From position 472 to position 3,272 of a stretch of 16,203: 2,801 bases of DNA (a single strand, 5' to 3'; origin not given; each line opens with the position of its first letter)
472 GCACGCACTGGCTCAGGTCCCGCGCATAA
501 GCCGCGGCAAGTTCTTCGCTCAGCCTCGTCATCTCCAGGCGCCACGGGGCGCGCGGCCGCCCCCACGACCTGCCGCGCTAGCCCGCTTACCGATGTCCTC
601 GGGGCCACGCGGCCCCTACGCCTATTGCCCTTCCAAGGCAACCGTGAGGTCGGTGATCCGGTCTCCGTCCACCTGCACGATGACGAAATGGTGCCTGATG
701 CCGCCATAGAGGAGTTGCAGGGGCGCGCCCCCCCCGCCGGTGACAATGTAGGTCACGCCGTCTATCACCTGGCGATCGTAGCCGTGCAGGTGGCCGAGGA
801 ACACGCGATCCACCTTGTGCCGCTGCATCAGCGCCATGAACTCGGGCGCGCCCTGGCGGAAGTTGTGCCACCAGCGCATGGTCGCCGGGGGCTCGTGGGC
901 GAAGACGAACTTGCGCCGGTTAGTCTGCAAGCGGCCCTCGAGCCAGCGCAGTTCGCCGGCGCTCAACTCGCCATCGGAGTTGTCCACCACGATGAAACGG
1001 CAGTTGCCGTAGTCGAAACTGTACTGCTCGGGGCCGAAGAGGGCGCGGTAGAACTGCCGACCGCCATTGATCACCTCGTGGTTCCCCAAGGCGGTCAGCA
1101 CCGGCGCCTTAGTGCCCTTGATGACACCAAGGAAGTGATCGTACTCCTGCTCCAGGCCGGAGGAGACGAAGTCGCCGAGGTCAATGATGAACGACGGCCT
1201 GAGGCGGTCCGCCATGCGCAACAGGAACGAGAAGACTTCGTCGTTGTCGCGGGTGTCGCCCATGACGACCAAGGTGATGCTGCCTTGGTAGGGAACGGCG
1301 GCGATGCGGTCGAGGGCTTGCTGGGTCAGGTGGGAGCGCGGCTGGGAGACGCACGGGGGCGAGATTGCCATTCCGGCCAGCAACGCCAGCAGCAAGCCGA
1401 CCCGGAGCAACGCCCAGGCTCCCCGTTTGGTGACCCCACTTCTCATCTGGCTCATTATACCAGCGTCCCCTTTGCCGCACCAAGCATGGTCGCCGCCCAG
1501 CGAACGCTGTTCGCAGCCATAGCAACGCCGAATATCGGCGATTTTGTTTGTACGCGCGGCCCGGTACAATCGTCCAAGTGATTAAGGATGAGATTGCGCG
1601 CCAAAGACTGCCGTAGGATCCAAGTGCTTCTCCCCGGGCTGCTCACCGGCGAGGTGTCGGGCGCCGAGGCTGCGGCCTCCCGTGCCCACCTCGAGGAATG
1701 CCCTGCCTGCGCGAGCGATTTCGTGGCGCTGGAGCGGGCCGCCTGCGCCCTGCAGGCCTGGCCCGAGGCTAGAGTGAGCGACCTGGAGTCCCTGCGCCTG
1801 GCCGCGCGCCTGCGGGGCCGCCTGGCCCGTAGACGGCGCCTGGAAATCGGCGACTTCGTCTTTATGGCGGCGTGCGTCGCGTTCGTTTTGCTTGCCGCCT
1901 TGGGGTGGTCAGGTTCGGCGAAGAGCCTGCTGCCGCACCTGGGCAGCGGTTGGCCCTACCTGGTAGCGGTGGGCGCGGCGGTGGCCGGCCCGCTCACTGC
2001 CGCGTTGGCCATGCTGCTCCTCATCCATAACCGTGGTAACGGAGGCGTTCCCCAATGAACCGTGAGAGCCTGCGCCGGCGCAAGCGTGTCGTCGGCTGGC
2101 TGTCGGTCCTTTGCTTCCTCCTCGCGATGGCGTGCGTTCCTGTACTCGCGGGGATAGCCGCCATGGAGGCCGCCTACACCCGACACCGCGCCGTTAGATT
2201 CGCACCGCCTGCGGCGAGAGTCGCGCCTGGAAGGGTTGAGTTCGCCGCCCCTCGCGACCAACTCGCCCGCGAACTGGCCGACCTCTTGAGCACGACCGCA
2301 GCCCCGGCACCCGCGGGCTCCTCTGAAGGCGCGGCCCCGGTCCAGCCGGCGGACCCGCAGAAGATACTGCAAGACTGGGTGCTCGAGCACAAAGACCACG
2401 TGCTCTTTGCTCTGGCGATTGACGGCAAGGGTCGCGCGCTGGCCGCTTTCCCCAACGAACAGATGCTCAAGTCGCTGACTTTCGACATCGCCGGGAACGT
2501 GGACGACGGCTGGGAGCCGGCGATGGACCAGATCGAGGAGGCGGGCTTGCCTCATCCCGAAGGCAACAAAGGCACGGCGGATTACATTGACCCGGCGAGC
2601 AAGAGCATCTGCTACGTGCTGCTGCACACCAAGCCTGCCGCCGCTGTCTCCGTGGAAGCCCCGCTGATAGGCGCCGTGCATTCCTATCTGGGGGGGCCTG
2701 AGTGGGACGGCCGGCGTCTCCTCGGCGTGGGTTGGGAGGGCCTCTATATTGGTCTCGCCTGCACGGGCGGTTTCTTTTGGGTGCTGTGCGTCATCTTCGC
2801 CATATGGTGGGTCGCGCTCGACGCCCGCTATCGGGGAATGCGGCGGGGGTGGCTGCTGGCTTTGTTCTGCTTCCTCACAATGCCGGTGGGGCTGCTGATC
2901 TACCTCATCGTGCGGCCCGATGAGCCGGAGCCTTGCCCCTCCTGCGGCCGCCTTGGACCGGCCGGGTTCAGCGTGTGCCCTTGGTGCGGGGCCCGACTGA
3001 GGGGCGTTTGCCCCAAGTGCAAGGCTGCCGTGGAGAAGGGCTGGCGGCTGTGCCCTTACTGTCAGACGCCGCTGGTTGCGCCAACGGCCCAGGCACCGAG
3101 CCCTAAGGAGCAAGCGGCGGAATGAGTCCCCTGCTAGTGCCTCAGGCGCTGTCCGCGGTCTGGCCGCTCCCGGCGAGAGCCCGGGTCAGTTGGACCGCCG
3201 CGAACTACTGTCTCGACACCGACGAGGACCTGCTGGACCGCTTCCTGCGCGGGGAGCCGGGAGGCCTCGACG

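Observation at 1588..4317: Translationally coupled anti-sigma / ECF-sigma module with two interleaved double-zinc-ribbon membrane proteins and an inverted gene order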

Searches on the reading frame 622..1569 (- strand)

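Call 3: search_protein_families(library=pfam, proteins=[window:622-1569:-], max_evalue=1)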
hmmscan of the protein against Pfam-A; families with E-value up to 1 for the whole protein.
window:622-1569:- (315 aa): 3 families
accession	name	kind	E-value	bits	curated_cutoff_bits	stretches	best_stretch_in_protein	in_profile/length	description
PF00149.33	Metallophos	-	1.4e-12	48.9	21.5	1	99-264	2-191/191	Calcineurin-like phosphoesterase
PF12850.12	Metallophos_2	-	1.5e-05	25.5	27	1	100-283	3-138/154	Calcineurin-like phosphoesterase superfamily domain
PF12555.13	SteA-like_C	-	0.082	13.4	26.4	1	48-72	12-36/52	SteA-like C-terminal domain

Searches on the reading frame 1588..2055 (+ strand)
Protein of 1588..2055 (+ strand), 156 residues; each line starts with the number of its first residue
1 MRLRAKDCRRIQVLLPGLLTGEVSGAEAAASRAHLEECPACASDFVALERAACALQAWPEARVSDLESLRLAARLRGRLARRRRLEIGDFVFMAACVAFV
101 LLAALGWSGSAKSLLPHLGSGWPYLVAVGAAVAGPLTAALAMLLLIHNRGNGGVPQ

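Call 3: search_protein_families(library=pfam, proteins=[window:1588-2055:+], max_evalue=1)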
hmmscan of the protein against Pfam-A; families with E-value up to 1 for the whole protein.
window:1588-2055:+ (156 aa): 1 family
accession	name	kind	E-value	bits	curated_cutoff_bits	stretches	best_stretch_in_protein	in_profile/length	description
PF13490.11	zf-HC2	-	3e-07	30.9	22.2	1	8-42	1-35/35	Putative zinc-finger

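Call 47: search_protein_families(library=ncbifam, proteins=[window:1588-2055:+], max_evalue=0.01)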
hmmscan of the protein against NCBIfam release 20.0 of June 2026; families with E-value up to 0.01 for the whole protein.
window:1588-2055:+ (156 aa): 3 families
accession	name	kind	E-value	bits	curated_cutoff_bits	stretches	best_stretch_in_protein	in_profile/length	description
NF052375.1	antisigma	equivalog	8.2e-06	26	100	1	15-108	2-105/217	anti-sigma factor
NF010501.0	PRK13920.1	subfamily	0.0005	19.8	225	1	11-111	4-98/213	putative anti-sigmaE protein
TIGR03988.1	antisig_RsrA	equivalog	0.0045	17.1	62.5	1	8-45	2-39/77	mycothiol system anti-sigma-R factor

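Call 87: search_protein_families(library=padloc, proteins=[window:1588-2055:+], max_evalue=0.01)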
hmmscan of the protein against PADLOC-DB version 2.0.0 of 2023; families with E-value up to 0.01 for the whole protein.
window:1588-2055:+ (156 aa): 0 families

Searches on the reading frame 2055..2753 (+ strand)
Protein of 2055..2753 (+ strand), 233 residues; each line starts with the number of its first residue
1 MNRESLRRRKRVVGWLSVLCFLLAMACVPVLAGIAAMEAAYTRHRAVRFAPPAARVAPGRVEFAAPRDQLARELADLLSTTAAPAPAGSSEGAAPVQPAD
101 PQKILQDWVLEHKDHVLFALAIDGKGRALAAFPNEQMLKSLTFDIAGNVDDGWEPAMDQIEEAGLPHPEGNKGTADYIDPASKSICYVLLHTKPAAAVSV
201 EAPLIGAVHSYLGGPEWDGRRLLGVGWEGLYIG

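Call 54: search_solved_structures(query=A5, max_evalue=10)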
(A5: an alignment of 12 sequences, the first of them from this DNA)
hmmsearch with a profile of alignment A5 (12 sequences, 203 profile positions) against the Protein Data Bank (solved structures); distinct sequences matched with E-value up to 10: 1.
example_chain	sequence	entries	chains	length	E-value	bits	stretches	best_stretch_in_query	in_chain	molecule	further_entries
9qt5_U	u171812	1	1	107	0.69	12.9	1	112-173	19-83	Large ribosomal subunit protein uL24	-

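Call 55: search_protein_families(library=pfam, alignment_id=A5, max_evalue=1)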
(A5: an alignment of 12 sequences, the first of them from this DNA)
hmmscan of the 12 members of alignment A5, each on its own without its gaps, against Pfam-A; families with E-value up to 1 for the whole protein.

A. member 1, seq(233 aa): 0 families

B. families by the number of members that match (of 12 scanned): 5 families
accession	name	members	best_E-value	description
PF17203.10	sCache_3_2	1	0.026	Single cache domain 3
PF17152.10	CHASE8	1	0.041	Periplasmic sensor domain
PF20242.3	Emfourin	1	0.051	Emfourin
PF14827.12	dCache_3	1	0.055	Double sensory domain of two-component sensor kinase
PF02743.24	dCache_1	1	0.26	Cache domain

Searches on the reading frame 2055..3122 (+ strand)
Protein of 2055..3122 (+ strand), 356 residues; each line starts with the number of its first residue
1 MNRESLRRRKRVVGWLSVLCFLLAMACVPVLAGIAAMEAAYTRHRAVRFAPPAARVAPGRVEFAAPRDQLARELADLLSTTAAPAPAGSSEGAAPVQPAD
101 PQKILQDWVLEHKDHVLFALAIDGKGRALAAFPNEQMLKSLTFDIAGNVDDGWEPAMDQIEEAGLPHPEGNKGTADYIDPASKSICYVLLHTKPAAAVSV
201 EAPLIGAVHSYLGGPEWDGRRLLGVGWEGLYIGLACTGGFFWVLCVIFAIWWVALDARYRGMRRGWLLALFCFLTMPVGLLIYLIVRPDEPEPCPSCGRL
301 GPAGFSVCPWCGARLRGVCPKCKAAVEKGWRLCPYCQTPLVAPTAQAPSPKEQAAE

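Call 3: search_protein_families(library=pfam, proteins=[window:2055-3122:+], max_evalue=1)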
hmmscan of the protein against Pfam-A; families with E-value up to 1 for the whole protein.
window:2055-3122:+ (356 aa): 10 families
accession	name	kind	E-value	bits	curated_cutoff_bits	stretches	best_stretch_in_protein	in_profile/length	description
PF12773.13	DZR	-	1.8e-10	41.2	27.3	1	294-336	1-44/45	Double zinc ribbon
PF13248.11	Zn_ribbon_3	-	6.9e-07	29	27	1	319-340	5-26/26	zinc-ribbon domain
PF13240.11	Zn_Ribbon_1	-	7.5e-05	22.8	25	2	319-336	2-19/23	zinc-ribbon domain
PF17032.10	Zn_ribbon_15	-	0.00026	22.2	28.9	1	318-337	54-73/73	zinc-ribbon family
PF24460.1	DUF7575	-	0.00038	20.2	28.5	1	290-315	2-27/28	Domain of unknown function (DUF7575)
PF24463.1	DUF7577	-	0.0019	18.2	28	1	294-316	5-27/27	Domain of unknown function (DUF7577)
PF18912.6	DZR_2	-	0.022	15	27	1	291-337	7-56/56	Double zinc ribbon domain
PF02591.20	Zn_ribbon_9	-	0.027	15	29.1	1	272-300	5-32/33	C4-type zinc ribbon domain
PF10276.14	zf-CHCC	-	0.13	12.7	27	0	328-338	25-35/37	Zinc-finger domain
PF10571.15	UPF0547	-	0.73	10.5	29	0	319-337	3-21/26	Uncharacterised protein family UPF0547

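Call 9: find_homologous_proteins(query=window:2055-3122:+)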
Query window:2055-3122:+ (356 aa): 1 proteins with E <= 0.001 among 8000 candidates.
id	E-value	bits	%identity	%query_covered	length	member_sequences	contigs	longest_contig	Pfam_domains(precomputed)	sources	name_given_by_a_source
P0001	3.4e-243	825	100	100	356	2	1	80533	PF12773.14,PF13248.12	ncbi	-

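Call 10: find_encoding_contigs(protein=P0001, flank=10000, max_places=4)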
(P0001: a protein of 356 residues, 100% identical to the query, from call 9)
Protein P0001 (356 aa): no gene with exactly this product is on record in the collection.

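Call 24: search_protein_representatives(protein=window:2055-3122:+)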
Query: 356 residues. Proteins with E-value up to 0.001 (for the whole library): 1647; up to 1e-10: 329; up to 1e-30: 1. The best 150 are listed.
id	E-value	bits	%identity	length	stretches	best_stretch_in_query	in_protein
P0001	1.1e-243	824.5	100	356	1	1-356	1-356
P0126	8.7e-23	97.4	39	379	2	241-348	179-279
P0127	9.2e-23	97.3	41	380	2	239-350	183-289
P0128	1.6e-22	96.5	37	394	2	240-348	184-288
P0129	2.7e-22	95.8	37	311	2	245-350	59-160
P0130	4.6e-22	95.0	41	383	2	239-350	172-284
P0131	1.4e-20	90.1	37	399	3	234-344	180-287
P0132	8.4e-20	87.6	37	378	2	238-345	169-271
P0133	1.7e-19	86.6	40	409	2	247-341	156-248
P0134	2.8e-19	85.8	39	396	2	219-341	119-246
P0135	1.0e-18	84.0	38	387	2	234-350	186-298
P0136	3.7e-18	82.1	47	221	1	240-344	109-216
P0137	4.0e-18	82.1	39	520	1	225-347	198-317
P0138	1.1e-17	80.6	37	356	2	242-341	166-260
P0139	1.6e-17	80.0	38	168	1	230-344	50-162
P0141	4.1e-17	78.7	37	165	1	234-340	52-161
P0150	4.2e-16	75.4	34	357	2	229-351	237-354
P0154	7.5e-16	74.6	44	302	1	252-352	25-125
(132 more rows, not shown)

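Call 47: search_protein_families(library=ncbifam, proteins=[window:2055-3122:+], max_evalue=0.01)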
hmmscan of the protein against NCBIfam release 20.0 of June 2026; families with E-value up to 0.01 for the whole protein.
window:2055-3122:+ (356 aa): 0 families

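Call 49: predict_structure(protein=window:2055-3122:+)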
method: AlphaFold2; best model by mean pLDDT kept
length: 356 residues; sequences in the alignment: 1
mean_pLDDT: 48.8   pTM: 0.29
mean pLDDT of the five models: 48.8, 47.1, 45.9, 45.7, 45.4
residues with pLDDT >= 90: 0; 70-90: 53; 50-70: 100; < 50: 203
segments of 3 or more residues with pLDDT < 50: 39-71, 77-86, 91-98, 121-129, 135-226, 287-319, 342-348, 354-356
pLDDT, mean of each block of 10 residues (from residue 1): 81 81 71 54 34 25 33 50 43 47 58 55 44 46 35 44 38 31 37 30 25 33 43 63 73 71 69 72 55 37 37 41 56 51 46 50
secondary structure, 60 per line:
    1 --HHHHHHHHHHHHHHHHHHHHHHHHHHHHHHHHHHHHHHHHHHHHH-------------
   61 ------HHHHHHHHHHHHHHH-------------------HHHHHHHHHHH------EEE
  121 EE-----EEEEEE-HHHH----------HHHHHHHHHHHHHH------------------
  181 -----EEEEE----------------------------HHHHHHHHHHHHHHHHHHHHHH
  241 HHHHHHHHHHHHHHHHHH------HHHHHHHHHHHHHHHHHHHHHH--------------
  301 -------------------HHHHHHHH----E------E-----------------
elements in order: H3-47 H67-81 H101-111 E118-122 E128-133 H135-138 H149-162 E186-190 H219-258 H265-286 H320-327

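Call 72: find_encoding_contigs(protein=P0139, flank=4000, max_places=3)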
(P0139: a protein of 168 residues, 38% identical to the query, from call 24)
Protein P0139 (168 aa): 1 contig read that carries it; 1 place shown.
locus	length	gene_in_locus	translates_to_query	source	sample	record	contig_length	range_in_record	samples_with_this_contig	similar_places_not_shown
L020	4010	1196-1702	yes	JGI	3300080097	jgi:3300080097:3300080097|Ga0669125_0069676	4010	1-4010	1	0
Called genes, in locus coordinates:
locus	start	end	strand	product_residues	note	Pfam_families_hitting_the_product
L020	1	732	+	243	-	?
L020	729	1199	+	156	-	PF13490:zf-HC2 (weak)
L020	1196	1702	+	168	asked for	PF17032:Zn_ribbon_15 (faint), PF13248:Zn_ribbon_3 (weak), PF24460:DUF7575 (faint), PF12773:DZR, PF13240:Zn_Ribbon_1 (faint), PF13248:Zn_ribbon_3 (weak)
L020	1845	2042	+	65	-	PF01361:Tautomerase, PF14552:Tautomerase_2 (faint)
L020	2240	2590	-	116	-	PF19762:DUF6249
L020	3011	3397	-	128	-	-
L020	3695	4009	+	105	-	?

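Call 73: find_encoding_contigs(protein=P0154, flank=4000, max_places=3)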
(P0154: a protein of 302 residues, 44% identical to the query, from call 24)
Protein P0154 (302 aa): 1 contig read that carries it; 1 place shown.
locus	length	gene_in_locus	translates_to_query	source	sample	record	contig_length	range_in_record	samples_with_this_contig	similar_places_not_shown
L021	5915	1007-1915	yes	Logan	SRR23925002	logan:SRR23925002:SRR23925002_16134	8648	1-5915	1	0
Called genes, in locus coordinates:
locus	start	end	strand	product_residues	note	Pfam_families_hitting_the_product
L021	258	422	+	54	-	-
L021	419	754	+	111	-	PF08281:Sigma70_r4_2, PF04545:Sigma70_r4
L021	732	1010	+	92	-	-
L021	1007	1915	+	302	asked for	PF17032:Zn_ribbon_15 (faint), PF13248:Zn_ribbon_3 (faint), PF18912:DZR_2 (faint), PF24463:DUF7577 (faint), PF12773:DZR, PF13240:Zn_Ribbon_1 (weak)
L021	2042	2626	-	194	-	-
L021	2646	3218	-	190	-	-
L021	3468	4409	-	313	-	PF00056:Ldh_1_N, PF02866:Ldh_1_C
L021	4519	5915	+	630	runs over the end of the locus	PF13580:SIS_2 (weak), PF22198:GKRP_SIS_2 (weak), PF22645:GKRP_SIS_N, PF01380:SIS (weak), PF20741:GKRP-like_C (faint), PF01869:BcrAD_BadFG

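Call 74: find_encoding_contigs(protein=P0141, flank=4000, max_places=3)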
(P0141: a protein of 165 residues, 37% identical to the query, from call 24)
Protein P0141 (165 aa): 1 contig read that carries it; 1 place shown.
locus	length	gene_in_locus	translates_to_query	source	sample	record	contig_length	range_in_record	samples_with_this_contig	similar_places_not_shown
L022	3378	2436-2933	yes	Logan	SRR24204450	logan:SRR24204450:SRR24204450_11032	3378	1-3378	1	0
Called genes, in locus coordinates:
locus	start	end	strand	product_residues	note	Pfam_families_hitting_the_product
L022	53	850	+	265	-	PF02195:ParB_N, PF17762:HTH_ParB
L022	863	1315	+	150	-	PF00583:Acetyltransf_1, PF13673:Acetyltransf_10, PF21926:FeeM (faint), PF13508:Acetyltransf_7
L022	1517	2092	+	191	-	PF04542:Sigma70_r2, PF08281:Sigma70_r4_2, PF04545:Sigma70_r4 (weak)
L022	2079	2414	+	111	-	-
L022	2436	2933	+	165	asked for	PF17032:Zn_ribbon_15 (faint), PF13240:Zn_Ribbon_1 (weak), PF12773:DZR, PF13248:Zn_ribbon_3 (weak)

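Call 75: find_encoding_contigs(protein=P0150, flank=4000, max_places=3)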
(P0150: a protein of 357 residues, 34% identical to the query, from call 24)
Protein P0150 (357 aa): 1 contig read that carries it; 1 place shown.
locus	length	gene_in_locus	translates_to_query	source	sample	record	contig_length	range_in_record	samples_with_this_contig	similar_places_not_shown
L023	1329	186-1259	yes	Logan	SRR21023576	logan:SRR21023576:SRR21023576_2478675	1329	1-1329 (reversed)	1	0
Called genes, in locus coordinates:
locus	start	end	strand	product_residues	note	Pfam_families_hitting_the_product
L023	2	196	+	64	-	?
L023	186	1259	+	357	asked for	PF17032:Zn_ribbon_15 (faint), PF12773:DZR, PF13240:Zn_Ribbon_1 (faint), PF13248:Zn_ribbon_3 (faint)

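Call 87: search_protein_families(library=padloc, proteins=[window:2055-3122:+], max_evalue=0.01)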
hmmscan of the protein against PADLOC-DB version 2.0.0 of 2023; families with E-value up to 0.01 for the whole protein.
window:2055-3122:+ (356 aa): 0 families
